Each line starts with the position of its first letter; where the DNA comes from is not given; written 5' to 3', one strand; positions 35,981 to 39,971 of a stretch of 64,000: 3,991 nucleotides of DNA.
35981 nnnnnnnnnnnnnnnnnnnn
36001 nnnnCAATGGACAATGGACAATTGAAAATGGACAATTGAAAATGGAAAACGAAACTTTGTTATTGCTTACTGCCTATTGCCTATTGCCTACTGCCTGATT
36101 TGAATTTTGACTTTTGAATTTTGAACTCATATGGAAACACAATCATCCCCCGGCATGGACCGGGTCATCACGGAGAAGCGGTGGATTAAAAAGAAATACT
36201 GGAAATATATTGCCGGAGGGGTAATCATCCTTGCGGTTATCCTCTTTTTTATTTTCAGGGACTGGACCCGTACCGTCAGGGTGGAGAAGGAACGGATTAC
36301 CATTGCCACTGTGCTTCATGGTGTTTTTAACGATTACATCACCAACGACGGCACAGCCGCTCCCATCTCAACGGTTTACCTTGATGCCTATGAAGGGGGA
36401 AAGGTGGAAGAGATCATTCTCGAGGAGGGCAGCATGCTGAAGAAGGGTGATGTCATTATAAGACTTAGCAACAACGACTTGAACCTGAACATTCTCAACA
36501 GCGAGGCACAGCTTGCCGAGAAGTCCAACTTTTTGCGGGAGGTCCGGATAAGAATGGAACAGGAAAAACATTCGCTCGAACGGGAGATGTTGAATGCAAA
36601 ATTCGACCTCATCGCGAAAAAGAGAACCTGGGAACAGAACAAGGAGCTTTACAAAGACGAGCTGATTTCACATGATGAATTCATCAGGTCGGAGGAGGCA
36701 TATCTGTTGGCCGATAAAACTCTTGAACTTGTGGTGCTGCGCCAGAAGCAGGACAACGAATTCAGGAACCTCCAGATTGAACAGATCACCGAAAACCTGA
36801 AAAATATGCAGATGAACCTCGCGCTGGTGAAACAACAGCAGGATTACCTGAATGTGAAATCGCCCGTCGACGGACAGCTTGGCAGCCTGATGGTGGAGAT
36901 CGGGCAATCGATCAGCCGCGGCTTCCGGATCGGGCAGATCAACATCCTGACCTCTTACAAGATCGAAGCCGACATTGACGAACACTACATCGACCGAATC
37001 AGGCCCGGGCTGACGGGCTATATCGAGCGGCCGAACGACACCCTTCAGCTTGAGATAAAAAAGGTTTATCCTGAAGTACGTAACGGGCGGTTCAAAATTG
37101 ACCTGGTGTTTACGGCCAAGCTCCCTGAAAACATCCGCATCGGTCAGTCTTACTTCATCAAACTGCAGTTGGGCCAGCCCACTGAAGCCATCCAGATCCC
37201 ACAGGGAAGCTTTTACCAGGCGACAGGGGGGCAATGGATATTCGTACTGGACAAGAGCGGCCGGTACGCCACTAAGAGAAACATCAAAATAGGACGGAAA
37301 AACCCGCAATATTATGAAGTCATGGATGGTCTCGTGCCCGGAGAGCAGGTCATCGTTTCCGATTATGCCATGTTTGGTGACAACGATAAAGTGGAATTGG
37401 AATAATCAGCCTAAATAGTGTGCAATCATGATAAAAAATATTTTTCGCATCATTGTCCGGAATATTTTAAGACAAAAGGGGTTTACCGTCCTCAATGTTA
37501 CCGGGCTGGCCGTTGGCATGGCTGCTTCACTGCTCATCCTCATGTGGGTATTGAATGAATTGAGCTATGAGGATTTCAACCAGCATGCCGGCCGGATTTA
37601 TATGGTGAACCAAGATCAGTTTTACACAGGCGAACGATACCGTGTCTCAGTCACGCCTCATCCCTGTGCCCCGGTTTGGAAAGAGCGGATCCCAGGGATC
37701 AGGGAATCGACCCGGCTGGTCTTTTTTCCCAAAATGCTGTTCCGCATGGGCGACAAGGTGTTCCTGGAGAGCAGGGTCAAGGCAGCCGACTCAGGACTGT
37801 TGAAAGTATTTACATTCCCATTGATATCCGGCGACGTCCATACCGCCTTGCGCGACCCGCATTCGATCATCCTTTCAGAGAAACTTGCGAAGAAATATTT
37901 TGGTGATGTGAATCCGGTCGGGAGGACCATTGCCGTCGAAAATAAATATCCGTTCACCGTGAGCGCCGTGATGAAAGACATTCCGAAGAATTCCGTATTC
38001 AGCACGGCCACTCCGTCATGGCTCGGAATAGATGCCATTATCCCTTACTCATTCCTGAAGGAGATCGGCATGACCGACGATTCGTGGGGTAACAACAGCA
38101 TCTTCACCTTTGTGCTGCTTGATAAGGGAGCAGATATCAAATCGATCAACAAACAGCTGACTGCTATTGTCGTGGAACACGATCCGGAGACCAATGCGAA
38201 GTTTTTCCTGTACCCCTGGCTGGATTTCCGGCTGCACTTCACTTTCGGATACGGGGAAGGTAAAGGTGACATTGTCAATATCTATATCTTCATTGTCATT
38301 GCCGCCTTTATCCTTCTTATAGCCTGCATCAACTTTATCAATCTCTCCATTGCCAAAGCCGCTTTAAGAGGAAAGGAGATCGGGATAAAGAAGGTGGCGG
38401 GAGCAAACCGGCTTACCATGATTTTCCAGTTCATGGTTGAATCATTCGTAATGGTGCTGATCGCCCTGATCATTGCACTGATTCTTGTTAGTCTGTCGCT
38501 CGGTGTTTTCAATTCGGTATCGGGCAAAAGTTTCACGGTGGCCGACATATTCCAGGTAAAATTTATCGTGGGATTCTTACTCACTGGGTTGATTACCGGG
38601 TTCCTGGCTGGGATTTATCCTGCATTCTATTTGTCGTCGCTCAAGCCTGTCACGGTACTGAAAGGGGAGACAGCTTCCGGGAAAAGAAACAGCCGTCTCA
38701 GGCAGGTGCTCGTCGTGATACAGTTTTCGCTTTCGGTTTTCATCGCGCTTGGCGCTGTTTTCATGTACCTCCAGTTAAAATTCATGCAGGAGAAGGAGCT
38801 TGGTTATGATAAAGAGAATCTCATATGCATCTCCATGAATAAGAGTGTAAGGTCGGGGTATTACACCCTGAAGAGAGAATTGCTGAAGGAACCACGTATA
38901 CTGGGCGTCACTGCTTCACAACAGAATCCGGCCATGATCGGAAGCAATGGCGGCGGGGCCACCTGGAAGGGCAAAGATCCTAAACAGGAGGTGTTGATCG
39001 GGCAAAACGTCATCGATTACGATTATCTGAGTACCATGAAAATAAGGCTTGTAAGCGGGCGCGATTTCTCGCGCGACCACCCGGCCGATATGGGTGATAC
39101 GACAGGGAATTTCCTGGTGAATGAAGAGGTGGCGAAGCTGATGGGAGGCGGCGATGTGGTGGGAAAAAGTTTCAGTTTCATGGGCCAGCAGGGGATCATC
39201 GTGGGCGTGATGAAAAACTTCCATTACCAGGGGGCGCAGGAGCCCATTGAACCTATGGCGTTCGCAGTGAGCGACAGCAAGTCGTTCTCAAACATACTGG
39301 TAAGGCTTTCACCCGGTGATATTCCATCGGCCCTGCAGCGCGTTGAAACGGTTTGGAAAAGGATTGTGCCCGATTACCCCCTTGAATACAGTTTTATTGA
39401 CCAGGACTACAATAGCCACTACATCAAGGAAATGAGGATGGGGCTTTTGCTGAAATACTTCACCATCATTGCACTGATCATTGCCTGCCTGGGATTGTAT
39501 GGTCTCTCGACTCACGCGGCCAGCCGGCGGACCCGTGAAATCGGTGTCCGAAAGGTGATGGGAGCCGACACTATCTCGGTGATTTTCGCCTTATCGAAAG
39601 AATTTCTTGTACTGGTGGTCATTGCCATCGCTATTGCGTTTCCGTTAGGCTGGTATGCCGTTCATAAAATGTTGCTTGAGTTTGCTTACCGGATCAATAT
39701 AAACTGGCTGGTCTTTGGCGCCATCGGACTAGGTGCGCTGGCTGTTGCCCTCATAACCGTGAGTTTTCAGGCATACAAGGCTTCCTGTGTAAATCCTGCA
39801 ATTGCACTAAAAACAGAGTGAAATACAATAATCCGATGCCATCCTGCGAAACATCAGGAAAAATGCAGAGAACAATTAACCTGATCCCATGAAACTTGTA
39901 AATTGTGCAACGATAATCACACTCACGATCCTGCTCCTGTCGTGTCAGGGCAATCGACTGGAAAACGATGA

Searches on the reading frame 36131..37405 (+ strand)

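Call 73: search_protein_families(library=pfam, proteins=[window:36131-37405:+], max_evalue=0.00001)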
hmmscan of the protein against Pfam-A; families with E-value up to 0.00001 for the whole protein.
window:36131-37405:+ (424 aa): 2 families
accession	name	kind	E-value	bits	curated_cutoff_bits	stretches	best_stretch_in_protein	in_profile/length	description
PF16576.10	HlyD_D23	-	2e-09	37.5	30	1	179-317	51-189/214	Barrel-sandwich domain of CusB or HlyD membrane-fusion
PF13437.12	HlyD_3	-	2.1e-09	38.5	22.2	1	242-332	2-96/106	HlyD family secretion protein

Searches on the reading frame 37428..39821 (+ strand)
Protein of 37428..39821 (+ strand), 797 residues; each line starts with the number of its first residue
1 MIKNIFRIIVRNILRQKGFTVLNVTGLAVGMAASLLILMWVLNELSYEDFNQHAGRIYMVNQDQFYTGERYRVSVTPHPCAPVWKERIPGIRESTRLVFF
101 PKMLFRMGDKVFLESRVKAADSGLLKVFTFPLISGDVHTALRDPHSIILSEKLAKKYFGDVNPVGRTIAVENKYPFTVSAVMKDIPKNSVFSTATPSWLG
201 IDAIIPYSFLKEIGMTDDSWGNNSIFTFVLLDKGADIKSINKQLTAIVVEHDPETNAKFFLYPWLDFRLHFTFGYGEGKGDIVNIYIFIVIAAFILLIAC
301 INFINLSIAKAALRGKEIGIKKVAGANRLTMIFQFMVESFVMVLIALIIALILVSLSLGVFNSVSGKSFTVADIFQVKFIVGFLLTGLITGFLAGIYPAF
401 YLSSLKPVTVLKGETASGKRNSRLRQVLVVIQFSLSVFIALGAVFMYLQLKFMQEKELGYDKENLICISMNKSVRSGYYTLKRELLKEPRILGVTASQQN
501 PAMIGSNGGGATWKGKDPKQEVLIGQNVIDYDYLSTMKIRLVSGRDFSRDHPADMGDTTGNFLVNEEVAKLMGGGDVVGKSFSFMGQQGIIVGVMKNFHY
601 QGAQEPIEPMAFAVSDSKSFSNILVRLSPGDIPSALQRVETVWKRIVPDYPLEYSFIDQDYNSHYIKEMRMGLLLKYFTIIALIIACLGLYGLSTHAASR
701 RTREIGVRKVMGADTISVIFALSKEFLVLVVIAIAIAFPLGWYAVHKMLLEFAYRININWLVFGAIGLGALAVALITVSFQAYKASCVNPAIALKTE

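Call 52: search_protein_families(library=ncbifam, proteins=[window:37428-39821:+], max_evalue=1e-10)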
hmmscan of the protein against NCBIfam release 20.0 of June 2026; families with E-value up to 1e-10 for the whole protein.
window:37428-39821:+ (797 aa): 3 families
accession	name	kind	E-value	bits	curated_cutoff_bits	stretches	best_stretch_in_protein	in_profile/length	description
TIGR03434.1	ADOP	subfamily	3.2e-91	306.7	622.3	1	7-797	6-803/803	ADOP family duplicated permease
NF038008.1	ABC_perm_DarB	equivalog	5.6e-33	113.9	700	1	285-781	273-770/777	darobactin export ABC transporter permease subunit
NF007826.0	PRK10535.1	equivalog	1.2e-11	43.7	966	0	145-412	400-646/648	macrolide ABC transporter ATP-binding protein/permease MacB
